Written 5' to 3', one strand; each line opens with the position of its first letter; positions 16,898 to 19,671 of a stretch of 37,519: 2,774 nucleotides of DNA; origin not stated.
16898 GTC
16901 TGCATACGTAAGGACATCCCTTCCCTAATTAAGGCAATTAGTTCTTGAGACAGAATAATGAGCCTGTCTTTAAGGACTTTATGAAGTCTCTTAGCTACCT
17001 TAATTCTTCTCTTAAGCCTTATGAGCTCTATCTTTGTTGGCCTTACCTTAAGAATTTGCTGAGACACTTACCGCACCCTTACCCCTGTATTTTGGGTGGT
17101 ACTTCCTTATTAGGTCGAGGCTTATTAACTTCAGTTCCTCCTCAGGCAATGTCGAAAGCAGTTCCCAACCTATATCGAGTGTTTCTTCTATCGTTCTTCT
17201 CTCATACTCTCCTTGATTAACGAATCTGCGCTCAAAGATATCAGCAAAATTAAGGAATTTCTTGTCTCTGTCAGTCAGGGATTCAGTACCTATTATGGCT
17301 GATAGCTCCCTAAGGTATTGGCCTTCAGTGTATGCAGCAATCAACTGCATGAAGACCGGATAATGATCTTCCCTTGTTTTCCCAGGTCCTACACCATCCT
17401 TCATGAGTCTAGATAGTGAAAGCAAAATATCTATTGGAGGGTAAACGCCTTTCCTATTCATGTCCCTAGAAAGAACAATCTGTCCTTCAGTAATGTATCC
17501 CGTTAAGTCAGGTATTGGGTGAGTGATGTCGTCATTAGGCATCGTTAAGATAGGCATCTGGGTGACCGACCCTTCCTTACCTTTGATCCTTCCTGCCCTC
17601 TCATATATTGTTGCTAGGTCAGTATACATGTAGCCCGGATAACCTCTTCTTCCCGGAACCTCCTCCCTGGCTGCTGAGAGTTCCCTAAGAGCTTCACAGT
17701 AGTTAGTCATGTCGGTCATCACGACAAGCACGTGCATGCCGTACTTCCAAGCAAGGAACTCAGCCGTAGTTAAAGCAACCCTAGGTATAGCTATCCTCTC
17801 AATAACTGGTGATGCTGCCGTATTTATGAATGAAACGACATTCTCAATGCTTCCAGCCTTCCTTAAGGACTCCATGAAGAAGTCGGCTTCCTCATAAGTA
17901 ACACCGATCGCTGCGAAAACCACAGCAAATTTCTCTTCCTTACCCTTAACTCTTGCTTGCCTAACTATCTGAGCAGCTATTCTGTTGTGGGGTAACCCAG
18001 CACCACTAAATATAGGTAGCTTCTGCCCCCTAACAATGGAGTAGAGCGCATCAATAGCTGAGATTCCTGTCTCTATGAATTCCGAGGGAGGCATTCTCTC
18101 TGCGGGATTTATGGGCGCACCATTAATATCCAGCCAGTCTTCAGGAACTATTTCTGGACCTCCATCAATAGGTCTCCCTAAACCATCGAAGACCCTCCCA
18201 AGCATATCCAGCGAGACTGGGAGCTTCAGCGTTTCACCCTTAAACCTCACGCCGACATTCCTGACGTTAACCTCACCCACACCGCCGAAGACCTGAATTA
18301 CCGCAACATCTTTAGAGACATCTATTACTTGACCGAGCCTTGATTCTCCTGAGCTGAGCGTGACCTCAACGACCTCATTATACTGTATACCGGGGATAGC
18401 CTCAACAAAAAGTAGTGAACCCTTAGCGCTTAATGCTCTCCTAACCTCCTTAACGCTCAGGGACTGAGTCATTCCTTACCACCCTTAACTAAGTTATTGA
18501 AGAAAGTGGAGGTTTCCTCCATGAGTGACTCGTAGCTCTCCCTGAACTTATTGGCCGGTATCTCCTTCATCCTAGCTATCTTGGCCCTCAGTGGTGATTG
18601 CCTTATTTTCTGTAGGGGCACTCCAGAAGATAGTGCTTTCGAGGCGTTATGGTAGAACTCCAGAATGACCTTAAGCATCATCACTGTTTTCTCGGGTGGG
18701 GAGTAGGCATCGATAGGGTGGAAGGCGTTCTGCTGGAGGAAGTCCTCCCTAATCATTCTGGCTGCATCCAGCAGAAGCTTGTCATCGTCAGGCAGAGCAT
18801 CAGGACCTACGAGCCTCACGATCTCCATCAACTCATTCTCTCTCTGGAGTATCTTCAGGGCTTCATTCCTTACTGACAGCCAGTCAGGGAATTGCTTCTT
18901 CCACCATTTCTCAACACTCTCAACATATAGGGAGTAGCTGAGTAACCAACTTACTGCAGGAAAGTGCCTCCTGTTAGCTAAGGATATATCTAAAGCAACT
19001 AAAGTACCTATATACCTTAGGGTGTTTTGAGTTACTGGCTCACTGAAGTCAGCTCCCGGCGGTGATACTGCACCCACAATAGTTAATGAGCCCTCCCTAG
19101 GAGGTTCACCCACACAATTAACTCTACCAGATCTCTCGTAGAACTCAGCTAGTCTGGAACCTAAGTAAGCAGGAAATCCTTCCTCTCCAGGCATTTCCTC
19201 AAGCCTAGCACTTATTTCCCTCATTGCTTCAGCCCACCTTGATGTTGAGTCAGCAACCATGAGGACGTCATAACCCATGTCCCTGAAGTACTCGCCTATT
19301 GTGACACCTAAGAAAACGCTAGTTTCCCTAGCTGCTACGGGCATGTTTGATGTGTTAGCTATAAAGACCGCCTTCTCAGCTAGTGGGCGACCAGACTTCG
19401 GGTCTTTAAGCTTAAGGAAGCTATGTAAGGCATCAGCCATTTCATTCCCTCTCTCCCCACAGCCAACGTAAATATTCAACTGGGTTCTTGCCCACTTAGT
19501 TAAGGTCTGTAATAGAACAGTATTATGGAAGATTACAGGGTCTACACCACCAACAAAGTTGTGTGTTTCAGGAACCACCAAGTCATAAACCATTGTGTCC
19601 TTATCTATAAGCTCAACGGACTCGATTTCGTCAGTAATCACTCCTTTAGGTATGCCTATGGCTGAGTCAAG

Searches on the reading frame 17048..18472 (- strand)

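Call 36: search_protein_families(library=pfam, proteins=[window:17048-18472:-], max_evalue=0.001)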
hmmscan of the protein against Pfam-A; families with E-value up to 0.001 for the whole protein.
window:17048-18472:- (474 aa): 3 families
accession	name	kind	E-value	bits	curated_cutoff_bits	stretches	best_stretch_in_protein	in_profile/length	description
PF00006.31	ATP-synt_ab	-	4.1e-79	265.6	29.5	1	136-354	1-213/213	ATP synthase alpha/beta family, nucleotide-binding domain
PF22919.1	ATP-synt_VA_C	-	1.1e-29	102.8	24.7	1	360-458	2-100/101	C-terminal domain of V and A type ATP synthase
PF02874.29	ATP-synt_ab_N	-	5.2e-07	30.5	20.9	1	16-77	4-67/69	ATP synthase alpha/beta family, beta-barrel domain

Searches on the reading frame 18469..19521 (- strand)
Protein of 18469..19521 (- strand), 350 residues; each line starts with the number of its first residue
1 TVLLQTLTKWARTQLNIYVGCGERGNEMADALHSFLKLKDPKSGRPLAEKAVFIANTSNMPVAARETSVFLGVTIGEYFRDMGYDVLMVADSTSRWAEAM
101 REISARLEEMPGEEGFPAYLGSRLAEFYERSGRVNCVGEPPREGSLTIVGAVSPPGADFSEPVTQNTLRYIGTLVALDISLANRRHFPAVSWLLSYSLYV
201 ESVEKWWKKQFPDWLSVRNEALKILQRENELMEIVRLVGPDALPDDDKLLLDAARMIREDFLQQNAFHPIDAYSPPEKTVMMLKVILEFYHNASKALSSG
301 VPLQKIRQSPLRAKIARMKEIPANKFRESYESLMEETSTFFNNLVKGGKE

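Call 15: find_related_loci(query=window:18469-19521:-, collection=genome_contigs, flank=4000)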
Query window:18469-19521:- (350 aa) in genome_contigs; peptide patterns used: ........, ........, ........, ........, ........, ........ (x = any residue, [..] = any of these).
600 stretches matched a pattern (row limit reached: there are more); 600 encode a relative of the query (tblastn E <= 1e-3); the best 80 are kept; 80 distinct loci.
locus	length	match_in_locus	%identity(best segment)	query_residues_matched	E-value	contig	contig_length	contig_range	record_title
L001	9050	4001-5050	89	1-350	0e+0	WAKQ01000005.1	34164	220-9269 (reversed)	MAG: Desulfurococcales archaeon isolate S013_73 k151_14833, whole genome shotgun sequence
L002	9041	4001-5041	68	1-346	1e-160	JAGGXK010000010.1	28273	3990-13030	MAG: Desulfurococcales archaeon isolate AUK150 PB_MBMC_104_c_000000000134, whole genome shotgun sequence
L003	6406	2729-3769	65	1-348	1e-156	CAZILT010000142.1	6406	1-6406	MAG TPA_asm: uncultured Dehalococcoidales bacterium isolate SRP067234_co1_69 genome assembly, contig: k99_931263, whole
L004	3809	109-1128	66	1-337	1e-156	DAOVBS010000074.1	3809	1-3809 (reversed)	MAG TPA_asm: Chloroflexota bacterium isolate CSMAG_1011 CSMAG_1011_k141_446896_length_3809_cov_6.9640, whole genome shot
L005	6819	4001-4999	65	1-333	4e-151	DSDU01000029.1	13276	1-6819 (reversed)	MAG TPA_asm: Deltaproteobacteria bacterium isolate SpSt-1226 Ga0129302_1002433, whole genome shotgun sequence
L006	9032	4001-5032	63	1-347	6e-151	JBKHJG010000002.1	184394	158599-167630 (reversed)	MAG: Dehalococcoidia bacterium isolate D4M11_26 NODE_9_length_184394_cov_137.607875, whole genome shotgun sequence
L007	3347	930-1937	64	1-336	3e-157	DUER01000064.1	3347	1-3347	MAG TPA_asm: Dehalococcoidia bacterium isolate S120 Contig64, whole genome shotgun sequence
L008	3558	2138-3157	64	1-337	2e-156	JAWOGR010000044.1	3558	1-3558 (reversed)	MAG: Dehalococcoidia bacterium isolate BLK6-3.bin.89 k191_1765437, whole genome shotgun sequence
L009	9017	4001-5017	65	1-339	3e-149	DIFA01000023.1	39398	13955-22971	MAG TPA_asm: Dehalococcoidia bacterium UBA5760 UBA5760_contig_12949, whole genome shotgun sequence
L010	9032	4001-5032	58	1-346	1e-139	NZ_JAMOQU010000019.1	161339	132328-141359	MAG: Thermococcus sp. isolate 4561-380_maxbin2_scaf2bin.010 4561-380_scaffold_13_c1, whole genome shotgun sequence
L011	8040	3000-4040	59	1-346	9e-140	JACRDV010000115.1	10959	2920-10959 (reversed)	MAG: Methanobacteriota archaeon isolate NC_groundwater_1681_Pr3_B-0.1um_36_11 SR-2_scaffold_141_2378189, whole genome sh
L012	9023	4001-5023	58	1-340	2e-137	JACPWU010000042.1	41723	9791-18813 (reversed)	MAG: Chlamydiae bacterium isolate NC_groundwater_819_Pr1_B-0.1um_44_16 Montesol18_Bp1_scaffold_775458, whole genome shot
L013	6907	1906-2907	59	1-333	1e-136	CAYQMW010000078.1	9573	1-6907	MAG TPA_asm: uncultured Methanobrevibacter sp. isolate SRP278969_co1_116 genome assembly, contig: NODE_10732_length_9573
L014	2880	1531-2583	56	1-350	9e-143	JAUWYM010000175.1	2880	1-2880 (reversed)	MAG: Thermoplasmatota archaeon isolate CSMAG_2710 CSMAG_2710_k141_712326_length_2880_cov_6.0000, whole genome shotgun se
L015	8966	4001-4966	60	1-321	8e-136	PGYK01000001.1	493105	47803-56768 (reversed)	MAG: Methanomicrobiales archaeon HGW-Methanomicrobiales-3 bjp_ig2103_scaffold_7, whole genome shotgun sequence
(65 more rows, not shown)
